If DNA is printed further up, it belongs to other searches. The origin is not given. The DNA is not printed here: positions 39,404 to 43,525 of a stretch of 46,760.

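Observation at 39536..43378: Giant orphan protein (HEAT / Zn-ribbon / TPR / SEC-C / unknown / DUF2384-like) immediately downstream of mutS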

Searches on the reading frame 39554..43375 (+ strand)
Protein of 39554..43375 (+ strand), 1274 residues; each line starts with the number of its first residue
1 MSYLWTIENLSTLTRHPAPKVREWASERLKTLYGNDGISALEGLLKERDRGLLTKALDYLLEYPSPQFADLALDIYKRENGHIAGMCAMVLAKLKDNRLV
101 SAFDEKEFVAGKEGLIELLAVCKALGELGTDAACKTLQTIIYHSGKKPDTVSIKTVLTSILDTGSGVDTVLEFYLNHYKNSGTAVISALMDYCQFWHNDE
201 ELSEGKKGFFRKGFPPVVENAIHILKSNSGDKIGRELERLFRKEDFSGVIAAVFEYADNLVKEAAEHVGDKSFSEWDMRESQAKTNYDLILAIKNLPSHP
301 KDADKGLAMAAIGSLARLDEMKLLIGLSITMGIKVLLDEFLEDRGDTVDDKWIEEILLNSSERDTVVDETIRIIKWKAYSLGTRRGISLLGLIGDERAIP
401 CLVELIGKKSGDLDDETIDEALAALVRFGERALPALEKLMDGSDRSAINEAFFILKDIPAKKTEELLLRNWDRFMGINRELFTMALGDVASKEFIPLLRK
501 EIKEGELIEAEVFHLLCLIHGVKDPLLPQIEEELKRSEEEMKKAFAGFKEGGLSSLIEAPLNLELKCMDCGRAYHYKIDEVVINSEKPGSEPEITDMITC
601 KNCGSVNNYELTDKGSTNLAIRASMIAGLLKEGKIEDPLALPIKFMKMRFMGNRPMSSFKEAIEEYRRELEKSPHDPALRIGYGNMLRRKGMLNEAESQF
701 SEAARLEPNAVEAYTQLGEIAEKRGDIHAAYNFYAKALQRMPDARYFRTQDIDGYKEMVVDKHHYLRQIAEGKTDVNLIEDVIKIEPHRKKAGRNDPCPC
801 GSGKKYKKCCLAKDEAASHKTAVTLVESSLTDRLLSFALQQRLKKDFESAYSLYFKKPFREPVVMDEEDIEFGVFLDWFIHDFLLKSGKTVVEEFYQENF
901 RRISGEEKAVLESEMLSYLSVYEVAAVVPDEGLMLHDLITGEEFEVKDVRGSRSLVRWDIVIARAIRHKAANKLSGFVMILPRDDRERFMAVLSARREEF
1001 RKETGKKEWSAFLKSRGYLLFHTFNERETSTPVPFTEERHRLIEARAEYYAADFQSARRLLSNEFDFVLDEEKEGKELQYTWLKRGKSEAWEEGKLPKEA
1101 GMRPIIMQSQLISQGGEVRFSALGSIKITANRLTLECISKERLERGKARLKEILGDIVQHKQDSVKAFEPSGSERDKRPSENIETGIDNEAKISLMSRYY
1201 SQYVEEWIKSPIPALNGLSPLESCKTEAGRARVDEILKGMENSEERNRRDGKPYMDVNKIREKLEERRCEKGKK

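Call 3: search_protein_families(library=pfam, proteins=[window:39554-43375:+], max_evalue=1)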
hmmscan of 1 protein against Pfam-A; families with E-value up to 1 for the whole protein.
window:39554-43375:+ (1274 aa): 17 families
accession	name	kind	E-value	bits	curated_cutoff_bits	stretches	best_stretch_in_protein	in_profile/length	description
PF13646.12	HEAT_2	-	3.8e-11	43.5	27.7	2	387-446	21-77/88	HEAT repeats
PF02810.21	SEC-C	-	2.8e-10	40.3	20.4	1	794-811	1-18/19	SEC-C motif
PF07719.23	TPR_2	-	4.7e-08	33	27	2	712-743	2-33/34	Tetratricopeptide repeat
PF09722.15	Xre_MbcA_ParS_C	-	1.7e-06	28.3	24.5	1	1206-1241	14-49/51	Antitoxin Xre/MbcA/ParS C-terminal toxin-binding domain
PF14559.12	TPR_19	-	1.4e-05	25.8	25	2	659-714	7-61/68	Tetratricopeptide repeat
PF13414.12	TPR_11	-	1.6e-05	24.9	26.8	1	684-723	1-40/42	TPR repeat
PF00515.34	TPR_1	-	2.3e-05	24.5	27.8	1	712-743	2-33/34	Tetratricopeptide repeat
PF23914.1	TPR_CcmH_CycH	-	0.00021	21.6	42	1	658-743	65-153/158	Cytochrome c-type biogenesis protein H TPR domain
PF13431.12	TPR_17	-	0.00023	21.6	24.4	1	701-730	3-32/34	Tetratricopeptide repeat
PF13428.12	TPR_14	-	0.00032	21.6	23.5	1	677-720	1-44/44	Tetratricopeptide repeat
PF24575.1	TPR_Slam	-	0.00038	21.3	35.2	1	658-700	62-104/104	Surface lipoprotein assembly modifier, N-terminal TPR repeats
PF13181.12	TPR_8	-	0.00046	20.6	25.7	1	712-740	2-30/34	Tetratricopeptide repeat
PF13424.12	TPR_12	-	0.0025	18.4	30.1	1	682-741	8-75/77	Tetratricopeptide repeat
PF13432.12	TPR_16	-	0.0033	18.3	32.7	1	691-743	11-63/65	Tetratricopeptide repeat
PF17874.7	TPR_MalT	-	0.0052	16.5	45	1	691-744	61-113/336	MalT-like TPR region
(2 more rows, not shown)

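Call 4: search_protein_families(library=ncbifam, proteins=[window:39554-43375:+], max_evalue=1)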
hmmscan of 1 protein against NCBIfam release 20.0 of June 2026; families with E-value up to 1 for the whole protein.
window:39554-43375:+ (1274 aa): 29 families (the best 25 are shown)
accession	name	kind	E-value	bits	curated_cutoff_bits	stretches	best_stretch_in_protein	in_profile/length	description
NF004088.0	PRK05590.1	equivalog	6.6e-10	39.6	140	1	784-810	137-163/166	hypothetical protein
TIGR04102.1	SWIM_PBPRA1643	hypoth_equivalog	1.6e-09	38.2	68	1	783-810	80-107/108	PBPRA1643 family SWIM/SEC-C metal-binding motif protein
NF007704.0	PRK10396.1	equivalog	2.7e-09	37.3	149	1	783-811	195-220/221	hypothetical protein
NF002449.0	PRK01617.1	equivalog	6.7e-09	36.3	141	1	783-810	125-152/154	hypothetical protein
NF002592.0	PRK02250.1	equivalog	5.9e-08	33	158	1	788-810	144-166/167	hypothetical protein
NF040959.1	MamA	equivalog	3.3e-07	30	200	1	656-738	118-200/204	magnetosome protein MamA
TIGR02917.1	PEP_TPR_lipo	equivalog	4.2e-07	28.2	312.2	1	659-743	447-531/899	XrtA/PEP-CTERM system TPR-repeat protein PrsT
NF001213.0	PRK00183.1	equivalog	1.6e-06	28.3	158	1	790-811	132-153/157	hypothetical protein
TIGR03939.1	PGA_TPR_OMP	equivalog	7.3e-06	24.5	366.65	1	659-744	411-496/800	poly-beta-1,6 N-acetyl-D-glucosamine export porin PgaA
TIGR00540.1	TPR_hemY_coli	hypoth_equivalog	2.3e-05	23.4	142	1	660-737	309-385/385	heme biosynthesis-associated TPR protein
NF033920.0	C39_PA2778_fam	equivalog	3e-05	23.6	150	1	659-740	172-253/255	PA2778 family cysteine peptidase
NF049845.1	Xre_ParS_antitoxin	subfamily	6.8e-05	22.9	90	1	1203-1242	69-108/112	type II RES/Xre toxin-antitoxin system antitoxin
NF033762.1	social_mot_Tgl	equivalog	0.0003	20.2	225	1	657-753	45-142/252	social motility TPR repeat lipoprotein Tgl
NF040561.1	PrimPol_Msp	equivalog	0.00031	19.4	200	1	659-773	7-115/515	CRISPR-associated primase-polymerase type A1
TIGR02521.1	type_IV_pilW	equivalog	0.00053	19.6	154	1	660-743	82-167/234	type IV pilus biogenesis/stability protein PilW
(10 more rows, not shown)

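Call 5: search_protein_families(library=padloc, proteins=[window:39554-43375:+], max_evalue=1)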
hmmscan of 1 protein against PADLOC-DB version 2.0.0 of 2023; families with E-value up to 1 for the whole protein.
window:39554-43375:+ (1274 aa): 9 families
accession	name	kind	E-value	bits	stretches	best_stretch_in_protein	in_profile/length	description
PDLC04917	PDC-S12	-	2.4e-08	32.2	1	788-811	194-217/218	-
PDLC00833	E1-E2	-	1.1e-07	29.6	1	775-813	155-193/222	E1-E2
PDLC00872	E2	-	1.4e-06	26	1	774-818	150-194/216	E2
PDLC00865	E2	-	5.6e-06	23.9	1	774-816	152-194/219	E2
PDLC01101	PrimPol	-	0.00045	17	1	674-745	32-101/490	adaptation polymerase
PDLC00871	E2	-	0.0019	15.9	1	779-812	158-190/241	E2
PDLC00861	E2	-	0.0027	15.2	1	793-830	177-214/232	E2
PDLC00859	E2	-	0.013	13.1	1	778-812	159-193/221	E2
PDLC02919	HEAT-ARM_XIII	-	0.037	9.3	0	389-455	936-989/1972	-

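Call 6: find_homologous_proteins(query=window:39554-43375:+, max_evalue=0.001)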
Query window:39554-43375:+ (1274 aa): 4 proteins with E <= 0.001 among 8000 candidates.
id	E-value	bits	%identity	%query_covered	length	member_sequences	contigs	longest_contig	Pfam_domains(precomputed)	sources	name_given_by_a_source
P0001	0.0e+0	2870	100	100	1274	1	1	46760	PF14559.13,PF13414.13,PF02810.22,PF00515.35,PF09722.16,PF25948.1,PF13646.13,PF07719.24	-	-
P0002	1.1e-32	131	25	13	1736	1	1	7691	PF03704.24,PF09976.16,PF25060.1,PF13414.13,PF10952.16,PF01535.27,PF13374.13,PF07721.21,PF24575.2,PF07714.24,PF02259.30,PF00069.32,PF00515.35,PF04212.25,PF13424.13,PF13429.13,PF14561.13,PF07719.24,PF22116.2,PF13174.13,PF20308.5,PF25063.1,PF13431.13,PF23914.2,PF13176.13,PF24885.2,PF13428.13,PF25064.2,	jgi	jgi:tetratricopeptide (TPR) repeat protein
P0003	5.5e-13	66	37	5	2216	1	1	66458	PF03704.24,PF13431.13,PF23914.2,PF13414.13,PF25058.2,PF23300.4,PF13176.13,PF13428.13,PF25064.2,PF13374.13,PF14559.13,PF24575.2,PF07714.24,PF00069.32,PF00515.35,PF12895.14,PF13424.13,PF21033.5,PF13432.13,PF13429.13,PF13181.13,PF07719.24,PF13174.13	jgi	jgi:eukaryotic-like serine/threonine-protein kinase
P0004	1.7e-7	47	34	7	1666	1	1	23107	PF03704.24,PF25060.1,PF13414.13,PF01535.27,PF12569.15,PF24575.2,PF02259.30,PF00515.35,PF13424.13,PF28559.1,PF13429.13,PF14561.13,PF07719.24,PF13174.13,PF20308.5,PF25063.1,PF13431.13,PF23914.2,PF25062.2,PF25058.2,PF13176.13,PF13428.13,PF00637.27,PF25064.2,PF14559.13,PF13371.13,PF22860.3,PF12895.14,PF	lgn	-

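Call 31: find_related_loci(query=A2, collection=genome_contigs, flank=10000)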
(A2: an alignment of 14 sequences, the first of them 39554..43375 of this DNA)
Query A2 (1274 aa) in genome_contigs; peptide patterns used: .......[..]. (x = any residue, [..] = any of these).
600 stretches matched a pattern (row limit reached: there are more); 545 encode a relative of the query (tblastn E <= 1e-3); the best 80 are kept; 80 distinct loci.
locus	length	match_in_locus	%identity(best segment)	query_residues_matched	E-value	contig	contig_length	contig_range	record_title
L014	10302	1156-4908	40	3-1265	0e+0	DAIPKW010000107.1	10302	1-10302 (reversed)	MAG TPA_asm: Thermodesulfobacteriota bacterium isolate CTOTU21550 NODE_2972_length_10302_cov_78.466771, whole genome sho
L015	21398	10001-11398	29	791-1222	3e-40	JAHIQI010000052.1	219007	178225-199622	MAG: Proteobacteria bacterium isolate KR46_Ju.mb.16 KR46_Ju.mb.16_k141_65639, whole genome shotgun sequence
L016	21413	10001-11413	25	351-813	8e-38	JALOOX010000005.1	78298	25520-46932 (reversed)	MAG: Syntrophobacteraceae bacterium isolate Prado114 scaffold_122, whole genome shotgun sequence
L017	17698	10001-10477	32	788-947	1e-15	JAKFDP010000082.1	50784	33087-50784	MAG: Anaerobacillus sp. isolate LC050 contig-124_520, whole genome shotgun sequence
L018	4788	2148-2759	30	787-978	4e-15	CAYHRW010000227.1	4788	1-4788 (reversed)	MAG TPA_asm: uncultured bacterium isolate ERP119705_co14_70 genome assembly, contig: NODE_35125_length_4788_cov_9.448764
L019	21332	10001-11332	36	791-1250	6e-15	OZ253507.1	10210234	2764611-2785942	MAG: Candidatus Marinacidobacterales bacterium isolate be89a19c-e000-4bee-9fbc-49585ca06e7f genome assembly, chromosome:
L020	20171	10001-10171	60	791-844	4e-12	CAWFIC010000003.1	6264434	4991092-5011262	MAG: uncultured Planctomycetota bacterium isolate MFD02579.bin.2.73 genome assembly, contig: contig_1813, whole genome s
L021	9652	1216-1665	33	792-957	1e-12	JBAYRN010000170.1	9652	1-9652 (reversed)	MAG: Vulcanimicrobiota bacterium isolate SO_2016_LW2_44 scaffold15344_LW138R_2016, whole genome shotgun sequence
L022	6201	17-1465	23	790-1274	3e-11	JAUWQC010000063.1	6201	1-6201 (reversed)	MAG: bacterium isolate CSMAG_2492 CSMAG_2492_k141_791914_length_6201_cov_7.4375, whole genome shotgun sequence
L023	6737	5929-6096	54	768-820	4e-11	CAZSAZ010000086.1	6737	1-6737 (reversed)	MAG TPA_asm: uncultured Oscillospiraceae bacterium isolate SRP350583_co2_179 genome assembly, contig: NODE_17191_length_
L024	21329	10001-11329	39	786-1264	7e-29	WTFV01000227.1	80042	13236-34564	MAG: Acidobacteria bacterium isolate CO36386bin_12 NODE_187_length_80042_cov_21.752272, whole genome shotgun sequence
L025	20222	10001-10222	46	742-810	2e-10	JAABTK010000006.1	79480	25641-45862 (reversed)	MAG: Gammaproteobacteria bacterium isolate S22.Bin169 NODE_6_length_79480_cov_20.2715, whole genome shotgun sequence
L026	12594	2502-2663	54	769-819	3e-10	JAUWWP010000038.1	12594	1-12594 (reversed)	MAG: Deltaproteobacteria bacterium isolate CSMAG_2661 CSMAG_2661_k127_1277882_length_12594_cov_26.4299, whole genome sho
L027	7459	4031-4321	30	709-810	4e-10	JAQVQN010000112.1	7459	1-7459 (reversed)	MAG: Kiritimatiellae bacterium isolate STF1_228 NODE_35263_length_7459_cov_3.979269_Sandtown_F1, whole genome shotgun se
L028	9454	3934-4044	65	782-816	5e-10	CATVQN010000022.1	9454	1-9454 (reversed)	MAG TPA_asm: uncultured Eubacteriales bacterium isolate ERR8263824_bin.4_MetaWRAP_v1.3_MAG genome assembly, contig: ERZ1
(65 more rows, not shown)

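Call 66: find_related_loci(query=window:39554-43375:+, collection=metagenome_contigs, flank=10000)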
Query window:39554-43375:+ (1274 aa) in metagenome_contigs; peptide patterns used: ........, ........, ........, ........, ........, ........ (x = any residue, [..] = any of these).
155 stretches matched a pattern, but none encodes a relative of the query by tblastn (E <= 1e-3).

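Call 74: search_protein_families(library=pfam, proteins=[L015:12888-14924:-, L019:11897-12955:+, L014:6408-9785:+], max_evalue=0.01)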
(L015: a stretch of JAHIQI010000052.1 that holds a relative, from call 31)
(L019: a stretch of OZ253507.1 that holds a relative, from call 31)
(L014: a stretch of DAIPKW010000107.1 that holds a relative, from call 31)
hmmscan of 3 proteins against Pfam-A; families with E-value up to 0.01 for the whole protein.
L015:12888-14924:- (678 aa): 1 family
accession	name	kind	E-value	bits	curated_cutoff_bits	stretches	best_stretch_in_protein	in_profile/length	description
PF21810.3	DUF6880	-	0.0069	15.9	27.3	1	574-644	393-466/472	Family of unknown function (DUF6880)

L019:11897-12955:+ (353 aa): 1 family
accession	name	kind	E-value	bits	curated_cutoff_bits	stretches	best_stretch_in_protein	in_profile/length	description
PF21810.3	DUF6880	-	4.8e-07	29.6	27.3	1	241-319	388-469/472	Family of unknown function (DUF6880)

L014:6408-9785:+ (1126 aa): 6 families
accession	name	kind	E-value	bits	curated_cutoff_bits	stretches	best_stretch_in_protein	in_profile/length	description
PF13020.12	NOV_C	-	1.4e-26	92.9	22.1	1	1007-1095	1-91/91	Protein NO VEIN, C-terminal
PF00271.37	Helicase_C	-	2.4e-25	89.4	23.5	1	482-585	10-110/110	Helicase conserved C-terminal domain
PF00176.29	SNF2-rel_dom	-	1.1e-20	74.3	24.9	1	114-371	1-270/290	SNF2-related domain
PF04851.21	ResIII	-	1.5e-14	54.7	22.5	1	109-277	2-164/164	Type III restriction enzyme, res subunit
PF00270.35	DEAD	-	2.5e-06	27.8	26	1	128-278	15-162/167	DEAD/DEAH box helicase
PF22590.2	Cas3-like_C_2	-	0.0051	17.5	27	0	507-584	18-104/106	CRISPR-associated nuclease/helicase Cas3, C-terminal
